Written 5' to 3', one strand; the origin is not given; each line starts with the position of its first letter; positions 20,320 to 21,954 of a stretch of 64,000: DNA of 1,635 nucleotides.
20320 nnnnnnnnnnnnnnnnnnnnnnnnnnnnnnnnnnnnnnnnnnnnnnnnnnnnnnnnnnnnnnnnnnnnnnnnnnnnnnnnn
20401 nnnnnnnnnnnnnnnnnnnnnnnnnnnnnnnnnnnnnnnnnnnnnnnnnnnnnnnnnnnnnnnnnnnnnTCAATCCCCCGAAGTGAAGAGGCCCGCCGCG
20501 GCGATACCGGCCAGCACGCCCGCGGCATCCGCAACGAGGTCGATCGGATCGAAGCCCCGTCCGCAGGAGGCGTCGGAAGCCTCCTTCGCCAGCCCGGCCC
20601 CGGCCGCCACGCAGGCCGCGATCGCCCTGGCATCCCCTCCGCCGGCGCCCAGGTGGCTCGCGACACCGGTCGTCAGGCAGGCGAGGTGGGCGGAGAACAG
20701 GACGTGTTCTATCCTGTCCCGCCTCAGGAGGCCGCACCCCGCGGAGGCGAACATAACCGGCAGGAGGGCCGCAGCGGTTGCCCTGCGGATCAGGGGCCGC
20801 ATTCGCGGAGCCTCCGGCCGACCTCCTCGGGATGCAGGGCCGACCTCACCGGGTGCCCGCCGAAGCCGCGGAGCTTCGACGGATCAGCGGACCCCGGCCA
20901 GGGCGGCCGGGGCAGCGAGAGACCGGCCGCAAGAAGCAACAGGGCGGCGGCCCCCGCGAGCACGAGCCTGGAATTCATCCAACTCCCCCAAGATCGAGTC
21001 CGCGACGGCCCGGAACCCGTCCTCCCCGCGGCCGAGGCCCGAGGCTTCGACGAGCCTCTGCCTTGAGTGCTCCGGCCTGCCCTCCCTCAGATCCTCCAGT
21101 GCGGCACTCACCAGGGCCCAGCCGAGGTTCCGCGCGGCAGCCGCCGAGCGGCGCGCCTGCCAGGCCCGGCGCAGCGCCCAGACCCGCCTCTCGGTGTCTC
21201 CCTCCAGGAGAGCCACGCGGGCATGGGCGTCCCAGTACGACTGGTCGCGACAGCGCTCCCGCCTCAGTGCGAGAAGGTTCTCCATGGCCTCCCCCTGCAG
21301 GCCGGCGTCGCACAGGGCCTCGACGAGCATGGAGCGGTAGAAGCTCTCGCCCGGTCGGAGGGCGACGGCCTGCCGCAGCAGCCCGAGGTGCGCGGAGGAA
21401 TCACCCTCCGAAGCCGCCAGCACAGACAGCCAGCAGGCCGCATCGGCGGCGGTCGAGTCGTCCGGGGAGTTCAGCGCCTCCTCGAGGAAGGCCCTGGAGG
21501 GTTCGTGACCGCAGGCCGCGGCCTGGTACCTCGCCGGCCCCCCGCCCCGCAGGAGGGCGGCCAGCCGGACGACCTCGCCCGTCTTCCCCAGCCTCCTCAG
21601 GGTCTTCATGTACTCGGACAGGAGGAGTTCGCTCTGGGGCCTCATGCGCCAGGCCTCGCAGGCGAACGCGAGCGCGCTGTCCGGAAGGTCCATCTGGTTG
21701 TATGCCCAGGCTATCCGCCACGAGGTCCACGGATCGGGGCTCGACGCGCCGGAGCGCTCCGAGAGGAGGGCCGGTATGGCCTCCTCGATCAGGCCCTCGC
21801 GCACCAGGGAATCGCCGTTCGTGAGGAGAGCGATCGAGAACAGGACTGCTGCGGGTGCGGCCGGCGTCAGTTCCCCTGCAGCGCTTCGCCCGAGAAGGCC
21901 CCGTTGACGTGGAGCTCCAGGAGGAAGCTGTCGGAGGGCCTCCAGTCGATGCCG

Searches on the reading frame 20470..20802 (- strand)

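Call 34: search_protein_families(library=pfam, proteins=[window:20470-20802:-], max_evalue=0.1)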
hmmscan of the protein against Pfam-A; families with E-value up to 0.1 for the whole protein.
window:20470-20802:- (110 aa): 1 family
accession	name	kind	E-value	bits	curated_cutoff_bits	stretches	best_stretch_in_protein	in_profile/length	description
PF04892.17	VanZ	-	0.085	13.9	30.1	1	62-106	80-125/126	VanZ like family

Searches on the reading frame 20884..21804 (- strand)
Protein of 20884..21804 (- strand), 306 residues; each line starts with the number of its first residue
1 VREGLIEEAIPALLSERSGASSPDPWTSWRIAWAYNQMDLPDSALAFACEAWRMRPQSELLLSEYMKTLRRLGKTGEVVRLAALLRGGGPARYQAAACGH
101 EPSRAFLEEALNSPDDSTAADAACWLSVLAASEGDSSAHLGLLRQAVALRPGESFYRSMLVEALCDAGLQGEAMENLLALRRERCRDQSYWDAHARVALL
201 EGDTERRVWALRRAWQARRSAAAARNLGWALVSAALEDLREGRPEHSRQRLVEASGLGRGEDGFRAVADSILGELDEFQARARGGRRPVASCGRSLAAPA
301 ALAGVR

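Call 34: search_protein_families(library=pfam, proteins=[window:20884-21804:-], max_evalue=0.1)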
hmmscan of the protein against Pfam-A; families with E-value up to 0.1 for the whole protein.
window:20884-21804:- (306 aa): 1 family
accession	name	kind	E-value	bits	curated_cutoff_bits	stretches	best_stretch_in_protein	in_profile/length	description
PF13429.12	TPR_15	-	0.0032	17.4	26.2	0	40-213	92-239/280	Tetratricopeptide repeat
